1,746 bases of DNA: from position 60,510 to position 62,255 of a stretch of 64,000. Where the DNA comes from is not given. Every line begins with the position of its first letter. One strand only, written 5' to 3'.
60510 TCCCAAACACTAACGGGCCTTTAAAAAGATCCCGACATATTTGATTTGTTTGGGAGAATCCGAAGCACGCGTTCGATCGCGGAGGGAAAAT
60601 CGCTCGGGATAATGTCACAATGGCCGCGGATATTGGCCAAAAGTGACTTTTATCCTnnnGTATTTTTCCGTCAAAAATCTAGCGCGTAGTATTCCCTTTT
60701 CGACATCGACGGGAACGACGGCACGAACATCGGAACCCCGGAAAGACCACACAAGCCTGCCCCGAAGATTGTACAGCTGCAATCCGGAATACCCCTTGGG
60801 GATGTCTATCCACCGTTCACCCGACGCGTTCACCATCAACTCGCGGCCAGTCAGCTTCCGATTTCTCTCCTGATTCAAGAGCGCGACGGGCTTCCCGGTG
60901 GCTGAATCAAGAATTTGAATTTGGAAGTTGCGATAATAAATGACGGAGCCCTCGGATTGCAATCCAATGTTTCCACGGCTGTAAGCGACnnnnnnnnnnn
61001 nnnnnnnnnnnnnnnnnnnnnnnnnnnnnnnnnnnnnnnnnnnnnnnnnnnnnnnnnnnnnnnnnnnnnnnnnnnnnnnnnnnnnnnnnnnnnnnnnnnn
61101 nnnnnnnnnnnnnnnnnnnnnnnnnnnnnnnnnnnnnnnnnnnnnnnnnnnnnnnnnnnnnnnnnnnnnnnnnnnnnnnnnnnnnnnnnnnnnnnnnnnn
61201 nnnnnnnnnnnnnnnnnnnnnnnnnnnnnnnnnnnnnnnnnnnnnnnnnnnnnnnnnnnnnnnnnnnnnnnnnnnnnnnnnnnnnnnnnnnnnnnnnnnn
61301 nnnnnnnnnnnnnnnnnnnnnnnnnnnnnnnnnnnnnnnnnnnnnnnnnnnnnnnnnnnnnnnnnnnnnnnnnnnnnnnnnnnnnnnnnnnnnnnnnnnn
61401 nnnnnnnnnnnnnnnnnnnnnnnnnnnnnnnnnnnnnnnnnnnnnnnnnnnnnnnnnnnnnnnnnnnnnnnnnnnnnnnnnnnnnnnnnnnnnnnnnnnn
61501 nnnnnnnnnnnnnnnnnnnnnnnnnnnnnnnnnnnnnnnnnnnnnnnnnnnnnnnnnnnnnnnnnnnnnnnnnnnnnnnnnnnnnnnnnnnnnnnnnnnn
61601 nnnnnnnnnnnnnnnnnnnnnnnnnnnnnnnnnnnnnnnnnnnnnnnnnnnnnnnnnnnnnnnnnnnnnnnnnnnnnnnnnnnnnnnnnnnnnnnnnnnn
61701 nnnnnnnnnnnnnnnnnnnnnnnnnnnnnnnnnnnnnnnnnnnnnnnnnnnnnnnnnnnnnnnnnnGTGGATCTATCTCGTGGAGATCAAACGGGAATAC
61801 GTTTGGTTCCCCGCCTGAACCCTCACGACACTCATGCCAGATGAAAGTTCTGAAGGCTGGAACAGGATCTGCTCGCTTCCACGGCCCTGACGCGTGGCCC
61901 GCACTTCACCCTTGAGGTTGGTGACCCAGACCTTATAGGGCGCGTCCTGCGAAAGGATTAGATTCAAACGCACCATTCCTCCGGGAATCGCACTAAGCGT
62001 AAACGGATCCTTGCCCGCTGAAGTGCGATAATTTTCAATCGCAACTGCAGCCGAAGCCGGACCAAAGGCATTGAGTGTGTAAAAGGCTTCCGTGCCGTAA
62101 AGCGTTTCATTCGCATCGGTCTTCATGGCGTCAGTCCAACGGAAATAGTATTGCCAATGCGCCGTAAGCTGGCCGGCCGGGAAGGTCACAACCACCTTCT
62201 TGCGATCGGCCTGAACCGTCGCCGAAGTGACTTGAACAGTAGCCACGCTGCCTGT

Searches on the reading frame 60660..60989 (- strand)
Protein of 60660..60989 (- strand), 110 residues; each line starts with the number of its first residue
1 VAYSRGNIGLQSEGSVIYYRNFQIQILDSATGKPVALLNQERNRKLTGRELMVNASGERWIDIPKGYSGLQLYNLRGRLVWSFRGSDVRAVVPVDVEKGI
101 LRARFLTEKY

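Call 66: search_protein_families(library=ncbifam, proteins=[window:60660-60989:-], max_evalue=1)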
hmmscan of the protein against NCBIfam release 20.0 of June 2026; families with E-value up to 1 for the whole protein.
seq(110 aa): 1 family
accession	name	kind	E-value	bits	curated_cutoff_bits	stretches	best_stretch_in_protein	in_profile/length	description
NF008135.0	PRK10883.1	equivalog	0.014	13.9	581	1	39-104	200-265/471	cell division protein FtsP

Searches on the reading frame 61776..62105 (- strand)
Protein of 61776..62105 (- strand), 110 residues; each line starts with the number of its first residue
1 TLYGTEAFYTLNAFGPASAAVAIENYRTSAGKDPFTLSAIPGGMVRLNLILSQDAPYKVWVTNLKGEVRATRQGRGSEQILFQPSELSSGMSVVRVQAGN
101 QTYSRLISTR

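Call 66: search_protein_families(library=ncbifam, proteins=[window:61776-62105:-], max_evalue=1)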
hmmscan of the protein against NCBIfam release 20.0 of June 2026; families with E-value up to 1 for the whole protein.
seq(110 aa): 1 family
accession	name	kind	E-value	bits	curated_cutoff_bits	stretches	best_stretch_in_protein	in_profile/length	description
TIGR04183.1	Por_Secre_tail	domain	0.0011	18.8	23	1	48-105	12-67/72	T9SS type A sorting domain-containing protein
